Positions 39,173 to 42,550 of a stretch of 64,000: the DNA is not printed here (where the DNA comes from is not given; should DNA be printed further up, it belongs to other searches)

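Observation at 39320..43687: Giant two-P-loop STAND/Avs-like protein inserted between the inverted CRISPR leaders, inside a decayed adaptation module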

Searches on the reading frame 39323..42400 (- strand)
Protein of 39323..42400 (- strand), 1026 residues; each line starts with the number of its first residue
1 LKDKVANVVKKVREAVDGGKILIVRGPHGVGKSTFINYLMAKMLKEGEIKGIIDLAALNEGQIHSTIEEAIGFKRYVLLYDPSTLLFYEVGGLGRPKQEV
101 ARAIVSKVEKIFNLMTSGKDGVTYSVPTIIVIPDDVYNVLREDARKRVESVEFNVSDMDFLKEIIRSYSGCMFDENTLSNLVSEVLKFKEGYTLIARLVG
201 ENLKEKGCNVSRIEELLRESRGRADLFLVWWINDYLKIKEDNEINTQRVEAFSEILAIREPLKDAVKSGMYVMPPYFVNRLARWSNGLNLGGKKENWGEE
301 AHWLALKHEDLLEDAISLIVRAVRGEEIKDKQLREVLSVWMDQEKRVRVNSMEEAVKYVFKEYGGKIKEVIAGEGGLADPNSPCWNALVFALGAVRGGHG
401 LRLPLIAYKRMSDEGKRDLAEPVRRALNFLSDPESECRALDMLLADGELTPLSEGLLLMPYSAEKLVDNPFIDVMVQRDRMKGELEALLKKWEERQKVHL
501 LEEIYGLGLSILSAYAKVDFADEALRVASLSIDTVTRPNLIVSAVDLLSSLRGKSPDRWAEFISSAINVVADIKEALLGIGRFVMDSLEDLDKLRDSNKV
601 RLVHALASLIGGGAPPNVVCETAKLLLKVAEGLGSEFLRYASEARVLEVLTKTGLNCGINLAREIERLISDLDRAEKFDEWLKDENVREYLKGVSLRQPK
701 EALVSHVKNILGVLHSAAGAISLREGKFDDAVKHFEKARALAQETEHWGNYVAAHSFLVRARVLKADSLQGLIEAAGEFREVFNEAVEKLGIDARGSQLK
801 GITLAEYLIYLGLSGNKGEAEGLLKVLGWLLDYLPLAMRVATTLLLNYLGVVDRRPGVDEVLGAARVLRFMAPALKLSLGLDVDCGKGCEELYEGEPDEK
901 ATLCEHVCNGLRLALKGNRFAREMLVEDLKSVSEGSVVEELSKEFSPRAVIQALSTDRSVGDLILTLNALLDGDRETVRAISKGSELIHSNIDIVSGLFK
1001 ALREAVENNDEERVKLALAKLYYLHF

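Call 67: predict_structure(alignment_id=A6)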
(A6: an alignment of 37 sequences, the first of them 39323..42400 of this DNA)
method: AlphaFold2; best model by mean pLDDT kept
length: 1026 residues; sequences in the alignment: 37
mean_pLDDT: 87.8   pTM: 0.80
mean pLDDT of the five models: 87.8, 87.1, 86.2, 86.1, 85.7
residues with pLDDT >= 90: 575; 70-90: 380; 50-70: 48; < 50: 23
segments of 3 or more residues with pLDDT < 50: 84-99, 293-296
pLDDT, mean of each block of 10 residues (from residue 1): 69 86 82 78 80 73 68 77 46 40 75 69 74 81 78 75 82 88 87 87 86 87 91 89 87 94 83 94 89 60 90 92 89 91 74 92 93 83 93 93 87 86 95 90 92 89 74 92 96 92 97 94 96 91 94 94 93 84 87 92 92 85 94 95 95 89 96 88 94 90 94 96 93 98 93 96 97 98 95 87 97 94 82 90 96 85 90 93 89 75 93 94 94 89 96 93 97 97 95 92 97 98 94
secondary structure, 60 per line:
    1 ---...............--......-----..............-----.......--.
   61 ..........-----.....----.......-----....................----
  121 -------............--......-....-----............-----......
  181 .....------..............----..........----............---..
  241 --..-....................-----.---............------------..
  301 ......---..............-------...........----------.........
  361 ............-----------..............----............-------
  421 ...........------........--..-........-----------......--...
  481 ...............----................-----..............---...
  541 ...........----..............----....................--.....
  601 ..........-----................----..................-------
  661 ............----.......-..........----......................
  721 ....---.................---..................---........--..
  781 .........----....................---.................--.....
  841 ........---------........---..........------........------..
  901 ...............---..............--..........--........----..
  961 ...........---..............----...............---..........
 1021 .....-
elements in order (helices of 4 or more, strands of 3 or more residues): H4-18 E21-26 H32-45 E51-54 H60-70 E76-80 H85-91 H97-116 E128-133 H134-139 H142-147 E149-152 H158-169 H175-185 H192-205 H210-219 H224-235 H246-265 H275-286 H299-305 H310-323 H331-341 H352-372 H384-397 H402-413 H421-431 H438-443 H451-458 H470-475 H478-495 H500-515 H521-534 H538-551 H556-569 H574-593 H596-610 H616-631 H636-653 H661-672 H677-683 H685-694 H699-724 H728-744 H748-765 H769-776 H779-789 H794-813 H817-833 H836-848 H858-865 H869-878 H885-892 H899-915 H919-932 H935-944 H947-954 H959-971 H975-988 H993-1007 H1011-1025

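Call 69: fold_search(model_id=the predicted structure, library=pdb)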
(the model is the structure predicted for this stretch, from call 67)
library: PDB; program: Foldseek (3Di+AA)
matches with E <= 10: 1050; with E <= 0.001: 3
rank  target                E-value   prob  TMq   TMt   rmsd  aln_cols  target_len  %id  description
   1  8dyv_A                4.5e-04  0.87  0.14  0.07  28.6      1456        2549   10  Structure of human cytoplasmic dynein-1 bound to one Lis1 (released 2023-02-01)
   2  6mfv_A                7.6e-04  1.00  0.20  0.29  16.7       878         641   11  Crystal structure of the Signal Transduction ATPase with Numerous Domains (STAND) protein with a tetratricopeptide rep (released 2019-02-20)
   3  1in6                  8.5e-04  1.00  0.14  0.37  12.6       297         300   15  THERMOTOGA MARITIMA RUVB K64R MUTANT (released 2001-08-08)
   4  7jpo_D                1.2e-03  1.00  0.13  0.26  16.8       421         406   10  ORC-O1AAA: Human Origin Recognition Complex (ORC) with dynamic/unresolved ORC2 WH (released 2020-09-02)
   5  8fd6                  1.2e-03  0.77  0.13  0.06  29.2      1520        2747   10  Engineered human dynein motor domain in the microtubule-unbound state in the buffer containing ATP-Vi (released 2023-06-21)
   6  8xi3_A                1.3e-03  0.96  0.16  0.16  25.9      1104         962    8  Structure of mouse SCMC-14-3-3gama complex (released 2024-10-02)
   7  1j7k                  1.5e-03  1.00  0.14  0.39  10.8       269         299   15  THERMOTOGA MARITIMA RUVB P216G MUTANT (released 2001-08-08)
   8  7jpq_D                1.5e-03  1.00  0.13  0.28  17.0       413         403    9  ORC-O2-5: Human Origin Recognition Complex (ORC) with subunits 2,3,4,5 (released 2020-09-02)
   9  7swl_C                1.8e-03  1.00  0.15  0.24  19.2       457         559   13  CryoEM structure of the N-terminal-deleted Rix7 AAA-ATPase (released 2022-03-02)
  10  7jk6_A                2.8e-03  1.00  0.14  0.31  13.2       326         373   15  Structure of Drosophila ORC in the active conformation (released 2020-09-09)
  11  1l8q                  2.9e-03  1.00  0.15  0.37  13.0       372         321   13  CRYSTAL STRUCTURE OF DNA REPLICATION INITIATION FACTOR (released 2002-09-25)
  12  7zbh_A                2.9e-03  1.00  0.15  0.35  17.9       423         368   12  ATP-dependent zinc metalloprotease FtsH (BB0789) from Borrelia burgdorferi (released 2023-04-05)
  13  2qby_A                3.1e-03  1.00  0.15  0.35  13.1       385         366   11  Crystal structure of a heterodimer of Cdc6/Orc1 initiators bound to origin DNA (from S. solfataricus) (released 2007-09-11)
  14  9bm5                  4.4e-03  0.51  0.13  0.07  29.2      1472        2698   11  State-6 of motor domain from full-length human dynein-1 in 5 mM ATP (released 2025-04-23)
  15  9bn4                  4.9e-03  0.60  0.14  0.06  31.1      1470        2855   11  The alpha registry-locked dynein motor domain mutant in 5mM ATP condition, class2 (released 2025-04-23)
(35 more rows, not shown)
